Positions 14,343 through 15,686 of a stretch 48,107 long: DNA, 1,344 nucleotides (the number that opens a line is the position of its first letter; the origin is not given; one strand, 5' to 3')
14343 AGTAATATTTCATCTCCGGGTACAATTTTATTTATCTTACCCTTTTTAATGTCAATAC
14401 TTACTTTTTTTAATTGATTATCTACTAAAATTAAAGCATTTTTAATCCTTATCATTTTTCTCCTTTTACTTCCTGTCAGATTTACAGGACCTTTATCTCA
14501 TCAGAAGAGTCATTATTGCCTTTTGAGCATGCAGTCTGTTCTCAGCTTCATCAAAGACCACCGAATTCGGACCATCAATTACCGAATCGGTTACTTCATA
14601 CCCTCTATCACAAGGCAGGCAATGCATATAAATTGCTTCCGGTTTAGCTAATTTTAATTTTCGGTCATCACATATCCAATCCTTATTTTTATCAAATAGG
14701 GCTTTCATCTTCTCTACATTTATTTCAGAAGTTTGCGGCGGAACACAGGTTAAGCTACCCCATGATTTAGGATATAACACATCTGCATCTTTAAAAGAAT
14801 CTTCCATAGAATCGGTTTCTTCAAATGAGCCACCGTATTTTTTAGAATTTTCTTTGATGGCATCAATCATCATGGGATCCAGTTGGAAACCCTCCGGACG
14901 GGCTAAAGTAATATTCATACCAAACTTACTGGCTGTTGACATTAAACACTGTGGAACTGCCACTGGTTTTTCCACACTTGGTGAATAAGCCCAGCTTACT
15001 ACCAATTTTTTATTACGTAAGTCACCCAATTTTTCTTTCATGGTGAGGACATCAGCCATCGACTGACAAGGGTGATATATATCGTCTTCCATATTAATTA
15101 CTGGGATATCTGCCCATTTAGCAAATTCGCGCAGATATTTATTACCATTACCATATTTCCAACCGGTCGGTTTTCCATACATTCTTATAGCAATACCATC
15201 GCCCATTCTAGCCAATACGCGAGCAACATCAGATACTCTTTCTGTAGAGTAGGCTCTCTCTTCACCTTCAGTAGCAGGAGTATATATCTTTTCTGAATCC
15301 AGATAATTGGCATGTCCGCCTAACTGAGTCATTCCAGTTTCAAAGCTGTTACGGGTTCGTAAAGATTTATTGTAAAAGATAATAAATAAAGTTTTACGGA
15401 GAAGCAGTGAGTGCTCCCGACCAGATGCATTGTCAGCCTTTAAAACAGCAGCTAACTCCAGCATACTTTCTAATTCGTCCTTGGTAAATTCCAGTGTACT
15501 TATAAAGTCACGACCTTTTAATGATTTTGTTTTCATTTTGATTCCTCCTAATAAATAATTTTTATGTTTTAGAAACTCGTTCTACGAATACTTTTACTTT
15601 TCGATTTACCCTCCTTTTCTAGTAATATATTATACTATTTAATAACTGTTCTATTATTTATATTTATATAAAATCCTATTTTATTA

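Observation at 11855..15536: Two paralogous non-canonical transcarbamylases flanking a cyclic amidohydrolase and feeding one carbamate kinase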

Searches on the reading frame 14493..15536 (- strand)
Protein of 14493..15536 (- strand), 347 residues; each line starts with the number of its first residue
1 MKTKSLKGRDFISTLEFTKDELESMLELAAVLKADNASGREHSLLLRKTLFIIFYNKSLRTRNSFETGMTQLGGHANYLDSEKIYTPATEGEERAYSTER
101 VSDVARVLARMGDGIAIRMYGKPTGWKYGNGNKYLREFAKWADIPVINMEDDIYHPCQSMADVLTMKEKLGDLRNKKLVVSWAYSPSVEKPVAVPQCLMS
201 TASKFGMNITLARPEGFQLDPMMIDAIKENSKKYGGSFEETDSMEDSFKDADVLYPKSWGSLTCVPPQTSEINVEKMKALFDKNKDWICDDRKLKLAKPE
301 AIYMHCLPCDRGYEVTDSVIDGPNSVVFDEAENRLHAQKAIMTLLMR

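Call 4: search_protein_families(library=ncbifam, proteins=[window:14493-15536:-], max_evalue=0.00001)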
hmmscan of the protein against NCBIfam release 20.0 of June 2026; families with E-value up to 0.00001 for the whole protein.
window:14493-15536:- (347 aa): 16 families
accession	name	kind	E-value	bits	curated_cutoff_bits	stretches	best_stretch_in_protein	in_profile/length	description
NF003384.0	PRK04523.1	equivalog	2.6e-84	283.1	288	1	9-346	4-333/336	N-acetylornithine carbamoyltransferase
NF001986.0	PRK00779.1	subfamily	1.2e-75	254.6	306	1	6-346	3-304/307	ornithine carbamoyltransferase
TIGR00658.1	orni_carb_tr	equivalog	8.9e-72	241.8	280.85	1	9-346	1-303/304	ornithine carbamoyltransferase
TIGR04384.1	putr_carbamoyl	exception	1.9e-67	227.8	500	1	10-346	1-307/330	putrescine carbamoyltransferase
NF005538.0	PRK07200.1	equivalog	1.4e-56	192.2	453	1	3-329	16-359/396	knotted carbamoyltransferase YgeW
NF011380.0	PRK14805.1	equivalog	6.4e-56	189.6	421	1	10-346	3-300/302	ornithine carbamoyltransferase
TIGR03316.1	ygeW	equivalog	1.3e-51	175.7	500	1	2-333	12-360/391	knotted carbamoyltransferase YgeW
NF003286.0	PRK04284.1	subfamily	1.5e-48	165.7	515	1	4-343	2-327/332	ornithine carbamoyltransferase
NF009213.0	PRK12562.1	subfamily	2.3e-37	129.1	559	1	8-343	6-329/334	ornithine carbamoyltransferase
NF002470.0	PRK01713.1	equivalog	3.6e-32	112.1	545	1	5-309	4-277/334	ornithine carbamoyltransferase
NF002032.1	PRK00856.1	equivalog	3.6e-31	108.5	263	1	9-346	1-297/297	aspartate carbamoyltransferase catalytic subunit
NF011379.0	PRK14804.1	equivalog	7.3e-31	107.4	373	2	142-345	118-308/311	ornithine carbamoyltransferase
TIGR00670.1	asp_carb_tr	equivalog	1.1e-29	103.5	236.95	1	9-346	1-303/304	aspartate carbamoyltransferase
NF006046.0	PRK08192.1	equivalog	7.1e-17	61.7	512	1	5-345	3-316/339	aspartate carbamoyltransferase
NF008853.0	PRK11891.1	equivalog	2.5e-14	52.7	560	1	10-346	90-398/430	aspartate carbamoyltransferase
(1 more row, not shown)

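Call 6: search_solved_structures(query=window:14493-15536:-, max_evalue=0.00001)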
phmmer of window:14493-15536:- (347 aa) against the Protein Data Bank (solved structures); distinct sequences matched with E-value up to 0.00001: 84 (the best 60 are shown).
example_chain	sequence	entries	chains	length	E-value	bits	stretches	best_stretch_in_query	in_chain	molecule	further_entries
3m5c_A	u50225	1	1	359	2e-63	217.6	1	9-345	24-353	N-acetylornithine carbamoyltransferase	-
3l05_A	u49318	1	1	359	6e-63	216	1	9-345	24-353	N-acetylornithine carbamoyltransferase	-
3kzc_A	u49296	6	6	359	7.3e-63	215.7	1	9-345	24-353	N-acetylornithine carbamoyltransferase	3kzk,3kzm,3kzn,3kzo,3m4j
3l02_A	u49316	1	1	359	7.8e-63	215.6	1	9-345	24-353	N-acetylornithine carbamoyltransferase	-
3l06_A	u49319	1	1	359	7.9e-63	215.6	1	9-345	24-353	N-acetylornithine carbamoyltransferase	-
3l04_A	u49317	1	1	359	9.9e-63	215.3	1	9-345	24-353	N-acetylornithine carbamoyltransferase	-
3m5d_A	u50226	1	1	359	1e-62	215.3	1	9-345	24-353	N-acetylornithine carbamoyltransferase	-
3m4n_A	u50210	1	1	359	1.4e-62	214.8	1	9-345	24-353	N-acetylornithine carbamoyltransferase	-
1pvv_A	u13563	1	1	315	1.6e-60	208.1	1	5-346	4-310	Ornithine carbamoyltransferase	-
1a1s_A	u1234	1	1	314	1.8e-60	207.9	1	5-346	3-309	ORNITHINE CARBAMOYLTRANSFERASE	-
3q98_A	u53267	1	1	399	1.5e-51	178.6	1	3-311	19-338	transcarbamylase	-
2yfk_A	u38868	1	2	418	4.2e-45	157.4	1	7-316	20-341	ASPARTATE/ORNITHINE CARBAMOYLTRANSFERASE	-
7x99_A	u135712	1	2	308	1.9e-44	155.2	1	9-346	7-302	ornithine carbamoyltransferase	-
7nnf_A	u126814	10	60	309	1.2e-42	149.2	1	11-346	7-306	Ornithine carbamoyltransferase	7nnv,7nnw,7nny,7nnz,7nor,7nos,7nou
2i6u_A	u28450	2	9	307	1.3e-42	149.2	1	12-346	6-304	Ornithine carbamoyltransferase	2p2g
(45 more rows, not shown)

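Call 20: find_encoding_contigs(protein=window:14493-15536:-, flank=10000, max_places=6)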
Protein window:14493-15536:- (347 aa): 1 contig read that carries it; 1 place shown.
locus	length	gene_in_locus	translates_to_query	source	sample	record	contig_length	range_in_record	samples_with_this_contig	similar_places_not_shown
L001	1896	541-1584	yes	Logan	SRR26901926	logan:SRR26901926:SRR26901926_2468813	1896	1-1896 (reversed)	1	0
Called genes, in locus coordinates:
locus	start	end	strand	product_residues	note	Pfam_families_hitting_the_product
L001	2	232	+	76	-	?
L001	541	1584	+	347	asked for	PF02729:OTCace_N, PF00185:OTCace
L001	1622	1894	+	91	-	?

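Call 21: find_homologous_proteins(query=window:14493-15536:-, max_evalue=1e-20)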
Query window:14493-15536:- (347 aa): 7999 proteins with E <= 1e-20 among 8000 candidates; the best 120 are listed.
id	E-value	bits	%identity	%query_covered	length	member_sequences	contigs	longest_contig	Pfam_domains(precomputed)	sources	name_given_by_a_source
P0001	2.6e-223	758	95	100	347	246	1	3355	PF00185.31,PF02729.27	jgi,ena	jgi:N-acetylornithine carbamoyltransferase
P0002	1.6e-209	713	89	100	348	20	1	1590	PF00185.31,PF02729.27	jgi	-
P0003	8.3e-208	707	88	100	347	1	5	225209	PF00185.31,PF02729.27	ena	-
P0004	7.3e-206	701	88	100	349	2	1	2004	PF00185.31,PF02729.27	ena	-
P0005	3.7e-200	682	85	100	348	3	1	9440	PF00185.31,PF02729.27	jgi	-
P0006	6.2e-190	648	79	100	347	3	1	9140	PF00185.31,PF02729.27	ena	-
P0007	1.9e-184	630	77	100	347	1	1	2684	PF00185.31,PF02729.27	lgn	-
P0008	2.6e-174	597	73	100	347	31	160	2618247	PF00185.31,PF02729.27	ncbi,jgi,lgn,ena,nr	ncbi:MAG: ornithine carbamoyltransferase [Thermacetogeniaceae bacterium]|jgi:N-acetylornithine carba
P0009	8.9e-172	589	73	100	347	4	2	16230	PF00185.31,PF02729.27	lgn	-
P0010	8.3e-166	569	69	100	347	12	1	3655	PF00185.31,PF02729.27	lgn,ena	-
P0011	4.4e-163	560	67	100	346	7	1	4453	PF00185.31,PF02729.27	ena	-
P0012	2.9e-161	554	69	100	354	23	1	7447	PF00185.31,PF02729.27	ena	-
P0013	1.4e-160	552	66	100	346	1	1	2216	PF00185.31,PF02729.27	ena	-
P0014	5.0e-160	550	68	100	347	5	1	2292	PF00185.31,PF02729.27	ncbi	-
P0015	6.7e-160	550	66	100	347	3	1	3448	PF00185.31,PF02729.27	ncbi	-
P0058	2.9e-149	515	66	100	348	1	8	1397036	PF00185.31,PF02729.27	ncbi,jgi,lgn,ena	jgi:N-acetylornithine carbamoyltransferase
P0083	6.1e-146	504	61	100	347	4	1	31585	PF00185.31,PF02729.27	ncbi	ncbi:MAG TPA: ornithine carbamoyltransferase [Bacillota bacterium]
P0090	8.1e-145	500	61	100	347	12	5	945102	PF00185.31,PF02729.27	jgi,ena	-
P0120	3.8e-140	485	61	100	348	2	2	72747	PF00185.31,PF02729.27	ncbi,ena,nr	ncbi:MAG: ornithine carbamoyltransferase [Candidatus Thorarchaeota archaeon]|nr:MAG: ornithine carba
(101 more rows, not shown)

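Call 22: find_encoding_contigs(protein=P0003, flank=10000, max_places=2)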
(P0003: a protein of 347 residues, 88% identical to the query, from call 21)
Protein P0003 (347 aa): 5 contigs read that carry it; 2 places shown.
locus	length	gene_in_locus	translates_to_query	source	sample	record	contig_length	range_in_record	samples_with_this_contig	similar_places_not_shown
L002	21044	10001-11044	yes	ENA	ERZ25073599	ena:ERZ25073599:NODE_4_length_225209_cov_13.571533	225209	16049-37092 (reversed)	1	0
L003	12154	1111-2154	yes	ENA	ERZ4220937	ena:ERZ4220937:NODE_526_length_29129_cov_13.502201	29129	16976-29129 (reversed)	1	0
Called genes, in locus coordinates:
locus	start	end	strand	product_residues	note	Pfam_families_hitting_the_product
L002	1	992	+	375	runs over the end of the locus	PF02350:Epimerase_2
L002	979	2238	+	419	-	PF00275:EPSP_synthase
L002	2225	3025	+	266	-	PF01678:DAP_epimerase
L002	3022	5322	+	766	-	PF14870:PSII_BNR (faint), PF15902:Sortilin-Vps10, PF07833:Cu_amine_oxidN1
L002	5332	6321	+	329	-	PF24217:DUF7436 (faint), PF11495:TrmB_EBD_N (faint), PF17941:PP_kinase_C_1 (faint), PF13091:PLDc_2, PF13090:PP_kinase_C, PF13091:PLDc_2, PF00614:PLDc (weak)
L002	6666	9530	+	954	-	PF17164:DUF5122 (faint), PF18998:Flg_new_2 (weak), PF07833:Cu_amine_oxidN1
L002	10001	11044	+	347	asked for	PF02729:OTCace_N, PF00185:OTCace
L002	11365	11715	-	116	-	PF12675:DUF3795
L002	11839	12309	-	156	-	PF03358:FMN_red (weak)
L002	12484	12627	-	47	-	-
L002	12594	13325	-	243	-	PF02535:Zip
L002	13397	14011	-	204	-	-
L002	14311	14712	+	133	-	PF04326:SLFN_AlbA_2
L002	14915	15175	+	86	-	-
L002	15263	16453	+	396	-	PF13576:Pentapeptide_3, PF07885:Ion_trans_2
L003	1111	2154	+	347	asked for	PF02729:OTCace_N, PF00185:OTCace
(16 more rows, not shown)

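Call 23: find_encoding_contigs(protein=P0008, flank=10000, max_places=3)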
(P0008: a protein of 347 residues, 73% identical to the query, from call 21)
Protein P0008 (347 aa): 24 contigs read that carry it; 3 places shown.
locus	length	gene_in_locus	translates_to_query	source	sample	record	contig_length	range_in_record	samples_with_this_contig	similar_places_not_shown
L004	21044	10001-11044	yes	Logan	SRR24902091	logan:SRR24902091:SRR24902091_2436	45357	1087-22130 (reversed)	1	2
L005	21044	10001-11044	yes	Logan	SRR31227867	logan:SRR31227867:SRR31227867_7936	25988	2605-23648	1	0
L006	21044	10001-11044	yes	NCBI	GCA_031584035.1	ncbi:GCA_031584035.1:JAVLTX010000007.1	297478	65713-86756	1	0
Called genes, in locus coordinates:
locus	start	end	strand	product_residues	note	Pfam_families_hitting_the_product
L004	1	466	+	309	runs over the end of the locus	PF00005:ABC_tran, PF13304:AAA_21, PF13732:DrrA1-3_C (weak)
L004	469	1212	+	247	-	PF01061:ABC2_membrane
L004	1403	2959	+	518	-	PF01996:F420_ligase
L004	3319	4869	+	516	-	PF00496:SBP_bac_5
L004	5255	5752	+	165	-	PF01592:NifU_N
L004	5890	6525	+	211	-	PF02607:B12-binding_2, PF02310:B12-binding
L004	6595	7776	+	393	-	PF05651:Diacid_rec, PF17853:GGDEF_2, PF13556:HTH_30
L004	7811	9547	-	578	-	PF00224:PK, PF02887:PK_C, PF00391:PEP-utilizers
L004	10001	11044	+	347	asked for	PF02729:OTCace_N, PF00185:OTCace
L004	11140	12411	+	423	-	PF03952:Enolase_N, PF00113:Enolase_C, PF13378:MR_MLE_C (weak)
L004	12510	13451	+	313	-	PF00696:AA_kinase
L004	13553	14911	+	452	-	PF13660:DUF4147, PF05161:MOFRL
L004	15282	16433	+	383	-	PF01180:DHO_dh, PF01207:Dus (weak), PF03060:NMO (weak), PF12838:Fer4_7 (weak), PF13187:Fer4_9 (weak), PF13237:Fer4_10 (weak), PF14697:Fer4_21, PF00037:Fer4 (weak), +3 more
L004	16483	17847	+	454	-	PF01979:Amidohydro_1, PF12890:DHOase (weak), PF07969:Amidohydro_3 (weak)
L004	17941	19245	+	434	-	PF09338:Gly_reductase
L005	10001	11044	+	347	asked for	PF02729:OTCace_N, PF00185:OTCace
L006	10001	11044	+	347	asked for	PF02729:OTCace_N, PF00185:OTCace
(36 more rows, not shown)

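Call 24: find_encoding_contigs(protein=P0058, flank=10000, max_places=2)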
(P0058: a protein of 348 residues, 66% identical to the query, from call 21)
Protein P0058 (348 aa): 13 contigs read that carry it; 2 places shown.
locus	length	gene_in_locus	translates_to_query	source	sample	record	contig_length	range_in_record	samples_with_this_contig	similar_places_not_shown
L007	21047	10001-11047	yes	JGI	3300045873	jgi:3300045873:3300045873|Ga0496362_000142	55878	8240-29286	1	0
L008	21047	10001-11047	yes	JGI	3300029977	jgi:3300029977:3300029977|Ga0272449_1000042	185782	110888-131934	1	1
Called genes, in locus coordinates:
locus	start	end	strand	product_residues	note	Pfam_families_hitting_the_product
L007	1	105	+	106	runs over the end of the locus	PF13192:Thioredoxin_3 (weak)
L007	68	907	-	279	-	-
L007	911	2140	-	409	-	PF01676:Metalloenzyme, PF10143:PhosphMutase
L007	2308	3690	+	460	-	PF12801:Fer4_5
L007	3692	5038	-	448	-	PF10396:TrmE_N, PF12631:MnmE_helical, PF00350:Dynamin_N (faint), PF01926:MMR_HSR1, PF02421:FeoB_N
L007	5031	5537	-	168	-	PF13083:KH_KhpA-B, PF01424:R3H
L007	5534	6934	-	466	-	PF07705:CARDB (weak), PF02096:60KD_IMP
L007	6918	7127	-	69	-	PF01809:YidD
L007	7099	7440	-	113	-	PF00825:Ribonuclease_P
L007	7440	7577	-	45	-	PF00468:Ribosomal_L34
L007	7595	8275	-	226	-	PF13728:TraF (faint), PF13098:Thioredoxin_2 (faint), PF00085:Thioredoxin (faint), PF13192:Thioredoxin_3 (weak), PF14595:Thioredoxin_9 (weak), PF00462:Glutaredoxin (weak), PF13192:Thioredoxin_3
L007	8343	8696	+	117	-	PF03091:CutA1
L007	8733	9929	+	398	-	PF16491:Peptidase_M48_N, PF01435:Peptidase_M48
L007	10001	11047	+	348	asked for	PF02729:OTCace_N, PF00185:OTCace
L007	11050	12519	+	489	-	PF00291:PALP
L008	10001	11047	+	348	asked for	PF02729:OTCace_N, PF00185:OTCace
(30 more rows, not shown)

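Call 71: predict_structure(alignment_id=A3)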
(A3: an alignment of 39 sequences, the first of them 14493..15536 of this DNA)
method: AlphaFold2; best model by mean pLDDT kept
length: 347 residues; sequences in the alignment: 39
mean_pLDDT: 89.1   pTM: 0.89
mean pLDDT of the five models: 89.1, 88.7, 88.3, 87.2, 86.6
residues with pLDDT >= 90: 254; 70-90: 58; 50-70: 11; < 50: 24
segments of 3 or more residues with pLDDT < 50: 57-79
pLDDT, mean of each block of 10 residues (from residue 1): 77 97 97 93 85 64 35 36 71 80 88 91 91 96 95 97 98 98 94 97 99 98 98 98 98 97 96 96 97 98 91 96 96 93 91
secondary structure, 60 per line:
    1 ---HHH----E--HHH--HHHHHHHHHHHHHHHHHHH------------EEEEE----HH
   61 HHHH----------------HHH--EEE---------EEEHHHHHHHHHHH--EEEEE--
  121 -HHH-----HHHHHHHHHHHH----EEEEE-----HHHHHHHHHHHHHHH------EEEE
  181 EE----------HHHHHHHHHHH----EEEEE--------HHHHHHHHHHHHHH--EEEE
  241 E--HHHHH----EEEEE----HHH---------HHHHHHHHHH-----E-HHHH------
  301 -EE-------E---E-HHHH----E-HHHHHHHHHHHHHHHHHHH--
elements in order: H19-37 E50-54 H59-64 E86-88 E98-100 H101-111 E114-118 H130-141 E146-150 H156-170 E177-182 H193-203 E208-212 H221-234 E237-241 H244-248 E253-257 H274-283 H291-294 H317-320 H327-345

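Call 74: fold_search(model_id=the predicted structure, library=pdb)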
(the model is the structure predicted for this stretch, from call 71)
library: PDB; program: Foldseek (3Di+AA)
matches with E <= 10: 1570; with E <= 0.001: 305
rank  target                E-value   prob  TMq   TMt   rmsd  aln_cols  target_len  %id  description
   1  3kzm                  2.5e-28  1.00  0.85  0.88   3.7       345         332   36  Crystal structure of N-acetyl-L-ornithine transcarbamylase complexed with carbamyl phosphate (released 2010-03-31)
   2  3m4n                  4.1e-28  1.00  0.85  0.89   3.6       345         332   36  Crystal structure of N-acetyl-L-ornithine transcarbamylase K302A mutant complexed with PALAO (released 2010-07-28)
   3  3m5d                  1.1e-27  1.00  0.85  0.88   3.7       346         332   36  Crystal structure of N-acetyl-L-ornithine transcarbamylase K302R mutant complexed with PALAO (released 2010-07-28)
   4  3m5c                  1.2e-27  1.00  0.85  0.89   3.6       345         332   36  Crystal structure of N-acetyl-L-ornithine transcarbamylase K302E mutant complexed with PALAO (released 2010-07-28)
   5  3l02                  1.6e-27  1.00  0.85  0.88   3.5       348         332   35  Crystal structure of N-acetyl-L-ornithine transcarbamylase E92A mutant complexed with carbamyl phosphate and N-succinyl- (released 2010-03-31)
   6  1a1s                  1.6e-27  1.00  0.78  0.86   4.5       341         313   38  ORNITHINE CARBAMOYLTRANSFERASE FROM PYROCOCCUS FURIOSUS (released 1998-06-17)
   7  3kzc                  3.0e-27  1.00  0.83  0.88   3.9       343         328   37  Crystal structure of N-acetyl-L-ornithine transcarbamylase (released 2010-03-31)
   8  3kzk                  3.4e-27  1.00  0.85  0.88   3.5       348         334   36  Crystal structure of acetylornithine transcarbamylase complexed with acetylcitrulline (released 2010-03-31)
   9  3l04                  8.3e-27  1.00  0.84  0.88   3.6       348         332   36  Crystal structure of N-acetyl-L-ornithine transcarbamylase E92P mutant complexed with carbamyl phosphate and N-succinyl- (released 2010-03-31)
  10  3l06                  2.2e-26  1.00  0.85  0.88   3.6       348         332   36  Crystal structure of N-acetyl-L-ornithine transcarbamylase E92V mutant complexed with carbamyl phosphate and N-succinyl- (released 2010-03-31)
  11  3l05                  4.2e-26  1.00  0.84  0.88   3.6       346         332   36  Crystal structure of N-acetyl-L-ornithine transcarbamylase E92S mutant complexed with carbamyl phosphate and N-succinyl- (released 2010-03-31)
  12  7nos_E                6.2e-25  1.00  0.73  0.85   5.0       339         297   34  Crystal structure of Mycobacterium tuberculosis ArgF in complex with 4-bromo-6-(trifluoromethyl)-1H-benzo[d]imidazole. (released 2021-06-30)
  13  7nnv_A                6.6e-25  1.00  0.73  0.82   5.2       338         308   35  Crystal structure of Mycobacterium tuberculosis ArgF in complex with carbamoyl phosphate. (released 2021-06-30)
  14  7nnf_F                7.8e-25  1.00  0.72  0.83   5.6       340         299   34  Crystal structure of Mycobacterium tuberculosis ArgF in apo form. (released 2021-06-30)
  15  7nnw_D                9.2e-25  1.00  0.75  0.86   4.2       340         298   34  Crystal structure of Mycobacterium tuberculosis ArgF in complex with methyl 4-hydroxy-3-iodobenzoate. (released 2021-06-30)
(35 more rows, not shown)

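Call 93: find_encoding_contigs(protein=P0083, flank=10000, max_places=1)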
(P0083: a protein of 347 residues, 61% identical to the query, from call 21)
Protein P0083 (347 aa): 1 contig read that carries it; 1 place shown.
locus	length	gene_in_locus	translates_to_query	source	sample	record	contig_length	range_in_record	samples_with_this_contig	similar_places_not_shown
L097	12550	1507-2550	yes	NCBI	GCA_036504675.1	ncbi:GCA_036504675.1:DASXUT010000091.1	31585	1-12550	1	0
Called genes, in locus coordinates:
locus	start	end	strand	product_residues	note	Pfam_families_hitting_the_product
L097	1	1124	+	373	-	PF00324:AA_permease, PF13520:AA_permease_2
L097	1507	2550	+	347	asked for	PF02729:OTCace_N, PF00185:OTCace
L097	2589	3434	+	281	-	PF19420:DDAH_eukar, PF02274:ADI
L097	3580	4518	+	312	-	PF02729:OTCace_N, PF00185:OTCace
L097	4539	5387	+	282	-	PF19420:DDAH_eukar, PF02274:ADI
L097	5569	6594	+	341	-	PF00696:AA_kinase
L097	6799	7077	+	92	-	-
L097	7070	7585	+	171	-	PF15919:HicB_lk_antitox, PF05534:HicB (weak)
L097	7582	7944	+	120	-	-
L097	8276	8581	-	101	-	PF07690:MFS_1 (weak)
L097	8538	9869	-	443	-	PF01546:Peptidase_M20, PF07687:M20_dimer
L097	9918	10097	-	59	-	-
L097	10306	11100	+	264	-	PF00072:Response_reg, PF00486:Trans_reg_C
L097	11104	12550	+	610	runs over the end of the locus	PF00672:HAMP (weak), PF00989:PAS (weak), PF08448:PAS_4 (weak), PF13426:PAS_9, PF00512:HisKA, PF02518:HATPase_c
